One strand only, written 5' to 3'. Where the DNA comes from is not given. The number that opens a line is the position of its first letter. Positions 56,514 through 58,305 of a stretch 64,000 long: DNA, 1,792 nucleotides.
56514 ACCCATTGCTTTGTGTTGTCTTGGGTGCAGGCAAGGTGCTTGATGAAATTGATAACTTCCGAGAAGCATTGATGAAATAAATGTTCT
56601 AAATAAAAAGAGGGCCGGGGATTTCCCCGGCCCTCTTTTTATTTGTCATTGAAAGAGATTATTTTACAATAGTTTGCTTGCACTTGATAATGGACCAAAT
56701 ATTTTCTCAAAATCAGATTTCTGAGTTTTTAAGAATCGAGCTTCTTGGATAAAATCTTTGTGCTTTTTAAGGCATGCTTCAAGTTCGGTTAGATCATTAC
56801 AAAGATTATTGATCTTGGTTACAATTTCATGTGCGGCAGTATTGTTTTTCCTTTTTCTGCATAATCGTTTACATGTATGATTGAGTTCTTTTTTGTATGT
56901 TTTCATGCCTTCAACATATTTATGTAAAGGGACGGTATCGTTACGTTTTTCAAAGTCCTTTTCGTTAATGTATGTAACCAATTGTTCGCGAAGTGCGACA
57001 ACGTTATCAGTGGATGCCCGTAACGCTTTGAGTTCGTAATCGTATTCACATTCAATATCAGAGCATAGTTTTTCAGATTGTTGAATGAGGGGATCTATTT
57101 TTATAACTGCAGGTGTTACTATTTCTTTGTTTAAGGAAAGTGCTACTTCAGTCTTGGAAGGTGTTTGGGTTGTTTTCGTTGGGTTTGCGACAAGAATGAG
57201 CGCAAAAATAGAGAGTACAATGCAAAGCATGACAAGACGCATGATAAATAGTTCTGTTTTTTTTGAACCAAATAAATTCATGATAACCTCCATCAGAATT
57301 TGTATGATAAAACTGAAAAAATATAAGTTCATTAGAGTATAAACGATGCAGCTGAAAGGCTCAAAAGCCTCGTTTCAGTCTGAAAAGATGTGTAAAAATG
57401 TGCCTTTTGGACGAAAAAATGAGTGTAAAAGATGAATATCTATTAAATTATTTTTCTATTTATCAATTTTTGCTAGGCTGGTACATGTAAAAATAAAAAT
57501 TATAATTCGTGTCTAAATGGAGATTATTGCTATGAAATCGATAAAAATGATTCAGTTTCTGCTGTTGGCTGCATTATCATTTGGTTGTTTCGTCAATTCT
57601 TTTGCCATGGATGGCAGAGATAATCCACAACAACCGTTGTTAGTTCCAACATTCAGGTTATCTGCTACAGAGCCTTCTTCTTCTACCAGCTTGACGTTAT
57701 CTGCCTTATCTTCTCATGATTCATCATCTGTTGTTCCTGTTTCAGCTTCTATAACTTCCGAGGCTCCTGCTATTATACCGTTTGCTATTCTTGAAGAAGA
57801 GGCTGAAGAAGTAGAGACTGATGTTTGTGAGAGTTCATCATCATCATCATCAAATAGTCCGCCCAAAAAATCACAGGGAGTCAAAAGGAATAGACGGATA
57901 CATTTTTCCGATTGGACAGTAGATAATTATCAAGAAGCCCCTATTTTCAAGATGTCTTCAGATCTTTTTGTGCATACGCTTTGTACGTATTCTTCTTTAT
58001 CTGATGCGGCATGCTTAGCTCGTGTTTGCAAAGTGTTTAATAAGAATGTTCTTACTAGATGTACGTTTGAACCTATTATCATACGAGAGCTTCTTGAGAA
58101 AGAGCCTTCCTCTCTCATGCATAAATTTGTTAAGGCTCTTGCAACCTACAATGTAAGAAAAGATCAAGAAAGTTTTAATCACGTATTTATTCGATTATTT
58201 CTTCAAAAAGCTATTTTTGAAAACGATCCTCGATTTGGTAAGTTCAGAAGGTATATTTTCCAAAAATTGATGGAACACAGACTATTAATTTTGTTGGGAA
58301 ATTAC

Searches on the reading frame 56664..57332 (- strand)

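Call 23: search_protein_families(library=pfam, proteins=[window:56664-57332:-], max_evalue=0.1)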
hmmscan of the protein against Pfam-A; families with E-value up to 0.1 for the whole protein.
window:56664-57332:- (222 aa): 6 families
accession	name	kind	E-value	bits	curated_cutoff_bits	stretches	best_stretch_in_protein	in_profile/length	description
PF04799.18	Fzo_mitofusin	-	0.0016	18.4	27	1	147-212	96-159/161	fzo-like conserved region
PF15390.12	WDCP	-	0.013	14.3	25.3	1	48-199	458-608/694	WD repeat and coiled-coil-containing protein family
PF00435.27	Spectrin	-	0.039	14.9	29.9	0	169-206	22-58/105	Spectrin repeat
PF09913.15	DUF2142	-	0.066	12.4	30.1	1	8-54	103-150/395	Predicted membrane protein (DUF2142)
PF10303.14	DUF2408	-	0.08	14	25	0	104-215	8-110/130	Protein of unknown function (DUF2408)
PF23246.1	CC_CDK5RAP2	-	0.095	13.3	27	0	98-181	8-94/125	CDK5 regulatory subunit-associated protein 2-like, coiled coil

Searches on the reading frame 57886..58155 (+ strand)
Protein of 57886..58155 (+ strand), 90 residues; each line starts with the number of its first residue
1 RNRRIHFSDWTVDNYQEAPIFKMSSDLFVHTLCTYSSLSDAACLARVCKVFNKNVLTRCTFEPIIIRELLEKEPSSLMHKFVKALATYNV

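Call 42: search_protein_families(library=pfam, proteins=[window:57886-58155:+], max_evalue=10)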
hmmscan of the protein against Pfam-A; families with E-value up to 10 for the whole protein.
seq(90 aa): 0 families

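Call 67: search_solved_structures(query=window:57886-58155:+, max_evalue=10, show_alignments=2)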
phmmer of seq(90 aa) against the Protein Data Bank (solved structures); distinct sequences matched with E-value up to 10: 0.
